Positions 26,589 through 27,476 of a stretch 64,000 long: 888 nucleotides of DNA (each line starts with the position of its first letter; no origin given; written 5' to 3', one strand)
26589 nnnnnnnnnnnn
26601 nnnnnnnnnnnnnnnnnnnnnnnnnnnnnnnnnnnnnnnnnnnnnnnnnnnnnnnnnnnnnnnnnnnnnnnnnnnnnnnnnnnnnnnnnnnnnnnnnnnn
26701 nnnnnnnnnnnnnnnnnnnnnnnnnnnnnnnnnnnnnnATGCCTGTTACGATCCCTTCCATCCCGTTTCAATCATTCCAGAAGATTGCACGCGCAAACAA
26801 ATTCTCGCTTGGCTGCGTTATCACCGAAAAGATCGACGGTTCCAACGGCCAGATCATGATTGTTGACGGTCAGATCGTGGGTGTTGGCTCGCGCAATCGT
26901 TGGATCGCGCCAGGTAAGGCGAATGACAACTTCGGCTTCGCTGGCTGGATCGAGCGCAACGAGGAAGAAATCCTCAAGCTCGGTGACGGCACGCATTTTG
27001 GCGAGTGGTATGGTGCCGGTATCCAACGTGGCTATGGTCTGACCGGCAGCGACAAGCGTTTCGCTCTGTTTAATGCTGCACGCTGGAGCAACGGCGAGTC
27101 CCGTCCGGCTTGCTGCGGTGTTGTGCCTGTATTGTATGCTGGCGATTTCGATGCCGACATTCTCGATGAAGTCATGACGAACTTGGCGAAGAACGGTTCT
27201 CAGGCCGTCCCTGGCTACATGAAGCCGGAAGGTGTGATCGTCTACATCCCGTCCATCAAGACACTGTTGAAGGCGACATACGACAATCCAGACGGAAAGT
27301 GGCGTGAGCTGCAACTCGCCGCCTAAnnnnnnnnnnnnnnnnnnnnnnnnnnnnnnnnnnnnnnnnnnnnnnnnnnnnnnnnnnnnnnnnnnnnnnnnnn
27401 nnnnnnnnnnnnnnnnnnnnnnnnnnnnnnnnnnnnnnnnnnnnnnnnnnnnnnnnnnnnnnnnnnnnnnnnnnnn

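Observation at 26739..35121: RNA repair toolkit: RtcB 3'-phosphate ligase plus a minimal Rnl2-like ATP-dependent ligase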

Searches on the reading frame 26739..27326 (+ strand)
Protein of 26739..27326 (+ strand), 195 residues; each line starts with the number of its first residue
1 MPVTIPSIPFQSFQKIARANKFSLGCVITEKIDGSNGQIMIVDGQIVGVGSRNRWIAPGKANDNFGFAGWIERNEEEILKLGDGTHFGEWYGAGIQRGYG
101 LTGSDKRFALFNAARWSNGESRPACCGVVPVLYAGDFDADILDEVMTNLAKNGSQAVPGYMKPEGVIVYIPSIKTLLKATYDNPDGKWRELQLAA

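Call 3: search_protein_families(library=pfam, proteins=[window:26739-27326:+], max_evalue=0.01)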
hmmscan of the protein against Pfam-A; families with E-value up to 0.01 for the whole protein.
window:26739-27326:+ (195 aa): 1 family
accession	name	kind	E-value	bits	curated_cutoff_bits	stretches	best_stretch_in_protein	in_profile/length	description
PF09414.15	RNA_ligase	-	1.3e-13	51.9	27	1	27-169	4-156/171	RNA ligase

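Call 4: search_protein_families(library=phrogs, proteins=[window:26739-27326:+], max_evalue=0.001)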
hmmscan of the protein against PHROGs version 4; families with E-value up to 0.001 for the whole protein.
window:26739-27326:+ (195 aa): 1 family
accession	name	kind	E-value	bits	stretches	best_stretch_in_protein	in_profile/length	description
phrog_548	-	DNA, RNA and nucleotide metabolism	1.1e-27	98.1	1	22-174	29-216/341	RNA ligase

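Call 8: search_dna_similar(query=window:26739-27326:+, collection=phages, mode=protein, max_rows=25)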
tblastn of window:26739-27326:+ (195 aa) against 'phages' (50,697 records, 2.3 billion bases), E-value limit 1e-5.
Records with a match: 83; places in all: 83; records where one place covers at least 80% of the query: 82.
Best place of each record, by identity: 60-80% 3; <60% 80.
By first word of the organism name: Mycobacterium 37; Caulobacter 9; Streptomyces 9; Rhizobium 6; Vibrio 6; Rhodococcus 5; Arthrobacter 4; Microbacterium 3; Bertelyvirus 2; Mesorhizobium 1; and 1 more.
By host as written in the record: Mycobacterium smegmatis mc2 155 29; Caulobacter vibrioides CB15 11; Mycobacterium smegmatis mc#155 8; Vibrio splendidus 6; Arthrobacter globiformis NRRL B-2979 SEA 4; Rhodococcus erythropolis RIA 643 4; Streptomyces mirabilis NRRL B-2400 3; Streptomyces lividans JI 1326 2; and 15 more.
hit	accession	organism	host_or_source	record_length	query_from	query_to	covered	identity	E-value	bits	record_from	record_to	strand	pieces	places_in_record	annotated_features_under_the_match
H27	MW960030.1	Rhizobium phage RHph_X66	R. phaseoli sv. phaseoli INC 2-5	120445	1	189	97%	66.8%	2e-83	274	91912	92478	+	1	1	RNA ligase 2 protein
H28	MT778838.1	Rhizobium phage V1VFA-S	-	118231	1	189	97%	65.8%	2e-80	265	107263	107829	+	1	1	hypothetical protein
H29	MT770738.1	Rhizobium phage B1VFA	Rhizobium leguminosarum VF39SM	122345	1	189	97%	65.3%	5e-81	267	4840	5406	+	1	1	hypothetical protein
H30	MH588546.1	Caulobacter phage CcrBL9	Caulobacter vibrioides CB15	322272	6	183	91%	52.8%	1e-53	188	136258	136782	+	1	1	hypothetical protein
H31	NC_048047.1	Caulobacter phage CcrBL9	Caulobacter vibrioides CB15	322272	6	183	91%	52.8%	1e-53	188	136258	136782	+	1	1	RNA ligase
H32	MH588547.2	Caulobacter phage CcrSC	Caulobacter vibrioides CB15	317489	6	183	91%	51.7%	4e-52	184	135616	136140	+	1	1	hypothetical protein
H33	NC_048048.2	Caulobacter phage CcrSC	Caulobacter vibrioides CB15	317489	6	183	91%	51.7%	4e-52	184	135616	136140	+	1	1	RNA ligase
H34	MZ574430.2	Caulobacter phage C2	Caulobacter vibrioides CB15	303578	6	182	91%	52.0%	9e-52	183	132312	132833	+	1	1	hypothetical protein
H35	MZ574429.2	Caulobacter phage C1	Caulobacter vibrioides CB15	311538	6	182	91%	52.0%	9e-52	183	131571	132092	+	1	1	hypothetical protein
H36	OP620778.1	Bertelyvirus sp.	Caulobacter vibrioides CB15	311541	6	182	91%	52.0%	9e-52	183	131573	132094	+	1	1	hypothetical protein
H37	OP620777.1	Bertelyvirus sp.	Caulobacter vibrioides CB15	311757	6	182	91%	52.0%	9e-52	183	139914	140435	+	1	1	hypothetical protein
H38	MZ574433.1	Caulobacter phage RB23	Caulobacter vibrioides CB15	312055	6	182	91%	52.0%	9e-52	183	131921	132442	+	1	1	hypothetical protein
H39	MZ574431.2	Caulobacter phage J4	Caulobacter vibrioides CB15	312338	6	182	91%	52.0%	9e-52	183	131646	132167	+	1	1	hypothetical protein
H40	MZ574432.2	Caulobacter phage BL47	Caulobacter vibrioides CB15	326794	6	182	91%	52.0%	9e-52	183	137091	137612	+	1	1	hypothetical protein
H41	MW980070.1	Rhizobium phage RHEph21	Rhizobium gallicum sv. phaseoli R72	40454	2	188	96%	48.6%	2e-52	185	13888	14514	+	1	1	RNA ligase 2 protein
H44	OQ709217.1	Mycobacterium phage Tucker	Mycobacterium smegmatis mc#155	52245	7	185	92%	46.0%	3e-42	156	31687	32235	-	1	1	52: RNA ligase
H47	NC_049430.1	Vibrio phage 1.026.O._10N.222.49.C7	Vibrio splendidus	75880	7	191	95%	42.5%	1e-33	131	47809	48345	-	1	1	RNA ligase | TMhelix containing protein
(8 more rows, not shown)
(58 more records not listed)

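Call 12: search_solved_structures(query=window:26739-27326:+, max_evalue=1, show_alignments=3)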
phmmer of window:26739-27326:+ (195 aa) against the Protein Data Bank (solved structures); distinct sequences matched with E-value up to 1: 3.
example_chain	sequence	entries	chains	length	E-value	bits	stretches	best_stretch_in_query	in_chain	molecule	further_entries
4dcb_A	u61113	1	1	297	0.21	14.6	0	60-120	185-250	Coagulase/fibrinolysin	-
2x55_A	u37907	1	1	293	0.71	12.8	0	60-120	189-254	COAGULASE/FIBRINOLYSIN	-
2x56_A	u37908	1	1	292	0.87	12.5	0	60-120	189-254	COAGULASE/FIBRINOLYSIN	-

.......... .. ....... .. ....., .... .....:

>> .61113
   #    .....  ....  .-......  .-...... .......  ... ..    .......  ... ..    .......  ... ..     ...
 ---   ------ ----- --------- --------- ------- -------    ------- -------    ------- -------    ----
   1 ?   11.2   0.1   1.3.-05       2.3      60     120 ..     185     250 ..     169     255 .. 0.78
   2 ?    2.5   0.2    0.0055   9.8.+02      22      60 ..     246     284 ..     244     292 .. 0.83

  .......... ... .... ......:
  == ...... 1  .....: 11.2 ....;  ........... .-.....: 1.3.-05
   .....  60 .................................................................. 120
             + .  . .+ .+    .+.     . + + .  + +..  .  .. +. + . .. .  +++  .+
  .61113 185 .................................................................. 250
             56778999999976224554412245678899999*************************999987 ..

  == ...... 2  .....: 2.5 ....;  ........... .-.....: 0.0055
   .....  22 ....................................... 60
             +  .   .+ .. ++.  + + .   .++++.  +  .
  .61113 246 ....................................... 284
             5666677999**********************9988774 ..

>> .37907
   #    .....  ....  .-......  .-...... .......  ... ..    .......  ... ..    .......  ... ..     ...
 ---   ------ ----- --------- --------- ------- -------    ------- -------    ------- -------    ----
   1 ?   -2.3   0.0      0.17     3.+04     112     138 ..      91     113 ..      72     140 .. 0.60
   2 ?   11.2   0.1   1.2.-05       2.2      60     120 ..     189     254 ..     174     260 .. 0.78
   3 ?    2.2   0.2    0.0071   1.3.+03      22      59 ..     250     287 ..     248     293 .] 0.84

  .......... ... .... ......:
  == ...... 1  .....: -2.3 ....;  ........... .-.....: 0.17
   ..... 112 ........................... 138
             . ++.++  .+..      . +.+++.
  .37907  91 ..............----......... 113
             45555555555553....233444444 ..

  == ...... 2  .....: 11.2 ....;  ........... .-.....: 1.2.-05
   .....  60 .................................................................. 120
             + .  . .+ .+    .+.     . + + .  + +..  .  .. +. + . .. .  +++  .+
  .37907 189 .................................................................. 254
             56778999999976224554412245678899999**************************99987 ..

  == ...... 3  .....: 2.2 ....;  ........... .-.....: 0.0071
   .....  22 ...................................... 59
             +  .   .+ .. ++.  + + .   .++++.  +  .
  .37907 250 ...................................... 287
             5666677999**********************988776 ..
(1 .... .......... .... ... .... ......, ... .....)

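Call 14: find_homologous_proteins(query=window:26739-27326:+, max_evalue=0.001)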
Query window:26739-27326:+ (195 aa): 5739 proteins with E <= 0.001 among 5810 candidates; the best 120 are listed.
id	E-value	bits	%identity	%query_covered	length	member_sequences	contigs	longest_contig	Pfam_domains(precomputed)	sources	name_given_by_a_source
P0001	5.0e-122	423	93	100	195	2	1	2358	PF09414.16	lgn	-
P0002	4.7e-86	306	67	97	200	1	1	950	PF09414.16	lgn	-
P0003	7.0e-86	305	67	97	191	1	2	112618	PF09414.16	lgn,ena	-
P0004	1.7e-85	304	66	100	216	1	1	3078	PF09414.16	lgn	-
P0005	2.8e-85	303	66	100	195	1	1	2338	PF09414.16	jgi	jgi:hypothetical protein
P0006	4.9e-85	302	67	99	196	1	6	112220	PF09414.16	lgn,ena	-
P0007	9.9e-84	298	67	97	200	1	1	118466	PF09414.16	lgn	-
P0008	1.0e-83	298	67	97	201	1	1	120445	PF09414.16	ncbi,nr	ncbi:RNA ligase 2 protein [Rhizobium phage RHph_X66]|nr:RNA ligase 2 protein [Rhizobium phage RHph_X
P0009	4.9e-83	296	67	97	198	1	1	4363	PF09414.16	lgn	-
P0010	7.5e-83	295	66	97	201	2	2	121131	PF09414.16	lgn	-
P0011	2.0e-82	294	65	100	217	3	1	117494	PF09414.16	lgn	-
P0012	2.6e-82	294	65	97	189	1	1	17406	PF09414.16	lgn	-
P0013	3.0e-82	293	64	99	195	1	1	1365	PF09414.16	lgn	-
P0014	3.7e-82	293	66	96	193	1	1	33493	PF09414.16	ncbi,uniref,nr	ncbi:hypothetical protein EN780_03435 [Mesorhizobium sp. M4B.F.Ca.ET.089.01.1.1]|uniref:RNA ligase f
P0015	7.5e-82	292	65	97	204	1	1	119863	PF09414.16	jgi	jgi:hypothetical protein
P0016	4.1e-81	290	67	97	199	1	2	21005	PF09414.16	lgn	-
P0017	5.4e-81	289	68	99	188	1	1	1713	PF09414.16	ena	-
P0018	2.9e-80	287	64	96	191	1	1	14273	PF09414.16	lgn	-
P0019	5.7e-80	286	63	97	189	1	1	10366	PF09414.16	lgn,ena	-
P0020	6.0e-80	286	66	97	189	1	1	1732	PF09414.16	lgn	-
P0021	9.7e-80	285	65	97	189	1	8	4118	PF09414.16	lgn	-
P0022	1.1e-79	285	65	97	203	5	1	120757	PF09414.16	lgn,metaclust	metaclust:status=active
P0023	1.7e-79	284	65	99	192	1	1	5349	PF09414.16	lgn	-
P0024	2.1e-79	284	64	100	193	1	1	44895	PF09414.16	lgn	-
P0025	2.3e-79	284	63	97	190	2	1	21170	PF09414.16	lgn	-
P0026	2.9e-79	284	63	96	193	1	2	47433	PF09414.16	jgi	jgi:hypothetical protein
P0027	3.9e-79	283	62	97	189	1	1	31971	PF09414.16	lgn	-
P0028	4.1e-79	283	62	100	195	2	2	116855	PF09414.16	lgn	-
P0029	1.2e-78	282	65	97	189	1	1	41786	PF09414.16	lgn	-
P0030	2.0e-78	281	66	96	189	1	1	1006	PF09414.16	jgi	jgi:hypothetical protein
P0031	2.0e-78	281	64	97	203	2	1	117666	PF09414.16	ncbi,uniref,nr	ncbi:hypothetical protein B9J07_28005 [Sinorhizobium sp. LM21]|uniref:RNA ligase family protein n=1 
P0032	3.9e-78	280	65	97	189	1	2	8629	PF09414.16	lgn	-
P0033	5.1e-78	280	64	97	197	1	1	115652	PF09414.16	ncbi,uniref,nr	ncbi:RNA ligase family protein [Pararhizobium qamdonense]|uniref:RNA ligase family protein n=1 Tax=P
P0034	8.0e-78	279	65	99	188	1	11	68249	PF09414.16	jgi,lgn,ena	jgi:hypothetical protein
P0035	9.1e-78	279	63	96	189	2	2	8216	PF09414.16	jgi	jgi:hypothetical protein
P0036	9.8e-78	279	67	96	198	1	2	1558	PF09414.16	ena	-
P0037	1.5e-77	278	63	100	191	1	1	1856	PF09414.16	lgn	-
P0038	1.5e-77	278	65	97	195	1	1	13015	PF09414.16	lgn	-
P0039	2.4e-77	277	62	97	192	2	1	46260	PF09414.16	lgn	-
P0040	3.6e-77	277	64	100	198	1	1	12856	PF09414.16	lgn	-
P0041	6.9e-77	276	61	97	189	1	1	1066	PF09414.16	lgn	-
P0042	8.2e-77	276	63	96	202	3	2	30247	PF09414.16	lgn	-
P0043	1.8e-76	274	63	97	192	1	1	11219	PF09414.16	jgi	-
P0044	2.0e-76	274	63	96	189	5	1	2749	PF09414.16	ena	-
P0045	3.3e-76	274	65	96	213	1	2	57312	PF09414.16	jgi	jgi:hypothetical protein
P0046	1.3e-75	272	64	95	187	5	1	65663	PF09414.16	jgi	jgi:hypothetical protein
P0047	7.0e-75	269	63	98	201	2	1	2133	PF09414.16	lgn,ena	-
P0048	1.1e-74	269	63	96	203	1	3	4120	PF09414.16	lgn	-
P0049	1.5e-74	268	61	96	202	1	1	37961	PF09414.16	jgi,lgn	jgi:hypothetical protein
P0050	4.3e-74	267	59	97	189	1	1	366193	PF09414.16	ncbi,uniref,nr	ncbi:RNA ligase family protein [Rhizobium rhizogenes]|uniref:RNA ligase family protein n=1 Tax=Rhizo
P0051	1.2e-73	265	64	96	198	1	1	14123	PF09414.16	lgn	-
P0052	4.3e-73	263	61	96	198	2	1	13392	PF09414.16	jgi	-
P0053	1.3e-72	262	61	96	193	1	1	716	PF09414.16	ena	-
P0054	5.2e-72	260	63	95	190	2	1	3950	PF09414.16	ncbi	-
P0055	5.1e-71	257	60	96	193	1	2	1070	PF09414.16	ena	-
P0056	8.4e-67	243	57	95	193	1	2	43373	PF09414.16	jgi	-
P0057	1.1e-66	243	60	93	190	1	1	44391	PF09414.16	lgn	-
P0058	3.8e-64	234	57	94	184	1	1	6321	PF09414.16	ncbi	-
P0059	4.5e-62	227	59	88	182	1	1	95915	PF09414.16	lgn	-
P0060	2.2e-61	225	54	96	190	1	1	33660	PF09414.16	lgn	-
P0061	3.3e-61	225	57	91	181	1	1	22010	PF09414.16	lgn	-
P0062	4.3e-61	224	58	90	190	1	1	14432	PF09414.16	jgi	jgi:hypothetical protein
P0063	5.7e-61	224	58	89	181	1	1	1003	PF09414.16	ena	-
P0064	6.0e-61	224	55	93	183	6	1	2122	PF09414.16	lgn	-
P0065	8.3e-61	223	57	94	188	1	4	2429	PF09414.16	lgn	-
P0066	4.1e-60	221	58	89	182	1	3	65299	PF09414.16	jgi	jgi:hypothetical protein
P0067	4.5e-60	221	52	93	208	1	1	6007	PF09414.16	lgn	-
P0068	8.5e-60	220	57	89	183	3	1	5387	PF09414.16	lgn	-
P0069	1.3e-59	219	56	91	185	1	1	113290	PF09414.16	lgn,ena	-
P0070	1.5e-59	219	58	89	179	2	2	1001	PF09414.16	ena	-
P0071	1.5e-59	219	56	91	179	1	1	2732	PF09414.16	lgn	-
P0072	2.2e-59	219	55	93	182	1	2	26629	PF09414.16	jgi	jgi:hypothetical protein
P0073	2.3e-59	219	56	90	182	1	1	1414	PF09414.16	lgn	-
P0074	2.3e-59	219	57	90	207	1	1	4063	PF09414.16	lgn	-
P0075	3.8e-59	218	55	91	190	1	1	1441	PF09414.16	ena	-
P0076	4.3e-59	218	54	92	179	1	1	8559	PF09414.16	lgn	-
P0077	5.1e-59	217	56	92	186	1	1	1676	PF09414.16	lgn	-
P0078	5.5e-59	217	55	90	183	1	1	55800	PF09414.16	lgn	-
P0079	6.8e-59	217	55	93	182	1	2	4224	PF09414.16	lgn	-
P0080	7.4e-59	217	56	91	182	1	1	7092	PF09414.16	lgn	-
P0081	1.1e-58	216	53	94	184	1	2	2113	PF09414.16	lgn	-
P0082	1.5e-58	216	57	89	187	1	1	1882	PF09414.16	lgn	-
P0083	2.1e-58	215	53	93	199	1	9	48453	PF09414.16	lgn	-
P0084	2.4e-58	215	56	90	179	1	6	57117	PF09414.16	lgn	-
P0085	3.3e-58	215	55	88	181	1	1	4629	PF09414.16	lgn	-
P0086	4.7e-58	214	56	90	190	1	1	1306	PF09414.16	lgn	-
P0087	5.2e-58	214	53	91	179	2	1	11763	PF09414.16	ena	-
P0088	7.6e-58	214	53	97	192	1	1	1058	PF09414.16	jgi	jgi:hypothetical protein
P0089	7.8e-58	214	56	89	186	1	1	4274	PF09414.16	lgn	-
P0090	8.7e-58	213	56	91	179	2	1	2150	PF09414.16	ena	-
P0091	9.8e-58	213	55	89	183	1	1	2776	PF09414.16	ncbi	-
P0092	1.0e-57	213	56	90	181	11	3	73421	PF09414.16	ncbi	-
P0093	1.1e-57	213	52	93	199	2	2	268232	PF09414.16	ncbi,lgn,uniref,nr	ncbi:hypothetical protein FJ420_01850 [Mesorhizobium sp. B3-1-3]|uniref:RNA ligase family protein n=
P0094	1.3e-57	213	50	92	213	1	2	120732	PF09414.16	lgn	-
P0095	2.0e-57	212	57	89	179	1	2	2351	PF09414.16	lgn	-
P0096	2.0e-57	212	52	94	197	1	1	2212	PF09414.16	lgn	-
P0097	3.5e-57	211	53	89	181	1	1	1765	PF09414.16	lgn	-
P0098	4.4e-57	211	53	91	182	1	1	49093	PF09414.16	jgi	jgi:hypothetical protein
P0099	4.5e-57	211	58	89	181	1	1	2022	PF09414.16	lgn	-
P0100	4.9e-57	211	57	90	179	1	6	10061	PF09414.16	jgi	jgi:hypothetical protein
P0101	5.1e-57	211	54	93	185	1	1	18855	PF09414.16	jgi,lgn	jgi:hypothetical protein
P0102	6.1e-57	211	54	92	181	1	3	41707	PF09414.16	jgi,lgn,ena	-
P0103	6.5e-57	211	56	90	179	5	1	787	PF09414.16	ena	-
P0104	7.6e-57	210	56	90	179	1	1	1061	PF09414.16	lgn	-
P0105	8.1e-57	210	59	89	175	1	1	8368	PF09414.16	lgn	-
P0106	9.7e-57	210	56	89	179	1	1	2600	PF09414.16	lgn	-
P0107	1.0e-56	210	56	90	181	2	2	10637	PF09414.16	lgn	-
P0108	1.1e-56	210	55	91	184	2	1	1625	PF09414.16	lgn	-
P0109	1.1e-56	210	56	87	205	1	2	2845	PF09414.16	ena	-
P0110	1.1e-56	210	55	89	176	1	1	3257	PF09414.16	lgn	-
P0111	1.3e-56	210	54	90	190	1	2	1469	PF09414.16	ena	-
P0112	1.4e-56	209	55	93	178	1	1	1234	PF09414.16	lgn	-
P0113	1.8e-56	209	58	89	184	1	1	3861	PF09414.16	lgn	-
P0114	1.9e-56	209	56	90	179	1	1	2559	PF09414.16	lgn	-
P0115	2.0e-56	209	53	89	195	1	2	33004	PF09414.16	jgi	jgi:hypothetical protein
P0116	2.0e-56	209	54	90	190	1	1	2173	PF09414.16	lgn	-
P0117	2.0e-56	209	50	97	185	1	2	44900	PF09414.16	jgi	jgi:hypothetical protein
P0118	2.1e-56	209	51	93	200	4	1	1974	PF09414.16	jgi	jgi:hypothetical protein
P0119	2.1e-56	209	57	90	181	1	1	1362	PF09414.16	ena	-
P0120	2.4e-56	209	54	90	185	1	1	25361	PF09414.16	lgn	-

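Call 16: search_solved_structures(query=A1, max_evalue=10, show_alignments=4)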
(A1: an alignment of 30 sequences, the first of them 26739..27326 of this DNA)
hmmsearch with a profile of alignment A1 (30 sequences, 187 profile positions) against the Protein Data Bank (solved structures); distinct sequences matched with E-value up to 10: 31.
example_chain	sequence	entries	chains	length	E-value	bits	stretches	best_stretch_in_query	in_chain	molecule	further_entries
1s68_A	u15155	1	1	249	0.0035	20.3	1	24-107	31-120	RNA Ligase 2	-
2hvq_A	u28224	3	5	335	0.006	19.5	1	24-107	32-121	Hypothetical 37.6 kDa protein in Gp24-hoc intergenic region | T4 RNA ligase 2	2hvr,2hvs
1jxk_A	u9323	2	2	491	0.11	15.4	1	70-112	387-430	Alpha-amylase, salivary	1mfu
1q4n_X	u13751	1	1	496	0.11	15.4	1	70-112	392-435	Alpha-amylase, salivary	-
3blk_A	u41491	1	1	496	0.11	15.4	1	70-112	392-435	Alpha-amylase 1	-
1c8q_A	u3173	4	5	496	0.11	15.4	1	70-112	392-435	ALPHA-AMYLASE | alpha-amylase, salivary | AMYLASE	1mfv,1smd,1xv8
1nm9_A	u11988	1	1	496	0.11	15.4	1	70-112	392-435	Alpha-amylase, salivary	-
1jxj_A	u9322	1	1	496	0.11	15.4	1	70-112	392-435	Alpha-amylase, salivary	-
1z32_X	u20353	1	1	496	0.11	15.4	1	70-112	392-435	Salivary alpha-amylase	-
3dhp_A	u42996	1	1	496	0.16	14.9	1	71-112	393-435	Alpha-amylase 1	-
3blp_X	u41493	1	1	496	0.16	14.8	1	71-112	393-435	Alpha-amylase 1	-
1kbk_A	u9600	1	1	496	0.26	14.2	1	75-112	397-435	ALPHA-AMYLASE, PANCREATIC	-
1kgx_A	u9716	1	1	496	0.26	14.2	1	75-112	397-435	ALPHA-AMYLASE, PANCREATIC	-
1kb3_A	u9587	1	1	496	0.26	14.2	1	75-112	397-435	ALPHA-AMYLASE, PANCREATIC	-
3old_A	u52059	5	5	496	0.26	14.2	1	75-112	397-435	Pancreatic alpha-amylase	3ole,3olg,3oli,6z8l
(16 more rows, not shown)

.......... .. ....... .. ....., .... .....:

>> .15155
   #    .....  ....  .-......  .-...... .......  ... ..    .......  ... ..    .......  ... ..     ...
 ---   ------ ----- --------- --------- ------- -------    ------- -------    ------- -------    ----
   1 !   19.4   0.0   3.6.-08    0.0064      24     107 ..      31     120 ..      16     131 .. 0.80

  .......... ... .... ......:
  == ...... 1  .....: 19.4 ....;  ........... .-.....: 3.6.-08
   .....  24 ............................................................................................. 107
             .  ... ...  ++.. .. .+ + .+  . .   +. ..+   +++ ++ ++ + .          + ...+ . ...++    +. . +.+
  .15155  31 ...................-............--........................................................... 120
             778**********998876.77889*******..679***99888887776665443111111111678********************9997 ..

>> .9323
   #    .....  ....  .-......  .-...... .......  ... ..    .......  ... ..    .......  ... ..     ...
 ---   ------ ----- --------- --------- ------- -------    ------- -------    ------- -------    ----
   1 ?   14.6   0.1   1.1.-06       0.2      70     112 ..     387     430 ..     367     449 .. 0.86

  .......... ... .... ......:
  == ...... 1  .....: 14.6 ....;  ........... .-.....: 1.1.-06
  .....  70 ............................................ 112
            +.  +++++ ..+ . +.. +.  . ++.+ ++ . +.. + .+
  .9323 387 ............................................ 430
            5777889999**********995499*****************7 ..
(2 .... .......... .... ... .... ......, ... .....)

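Call 25: predict_structure(alignment_id=A1)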
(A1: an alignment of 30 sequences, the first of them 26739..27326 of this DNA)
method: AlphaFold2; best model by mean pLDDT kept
length: 195 residues; sequences in the alignment: 30
mean_pLDDT: 87.3   pTM: 0.75
mean pLDDT of the five models: 87.3, 86.7, 83.5, 83.4, 81.9
residues with pLDDT >= 90: 117; 70-90: 54; 50-70: 19; < 50: 5
segments of 3 or more residues with pLDDT < 50: 18-21
pLDDT, mean of each block of 10 residues (from residue 1): 80 62 81 93 96 91 92 96 94 88 92 85 92 92 95 94 93 87 69 55
secondary structure, 60 per line:
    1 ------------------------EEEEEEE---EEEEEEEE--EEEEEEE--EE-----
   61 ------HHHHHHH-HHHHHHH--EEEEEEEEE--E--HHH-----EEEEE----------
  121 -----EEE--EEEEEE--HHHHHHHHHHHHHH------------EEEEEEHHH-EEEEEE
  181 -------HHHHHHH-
elements in order: E25-31 E35-42 E45-51 H67-73 H75-81 E84-92 E106-110 E126-128 E131-136 H139-152 E165-170 E175-180 H188-194
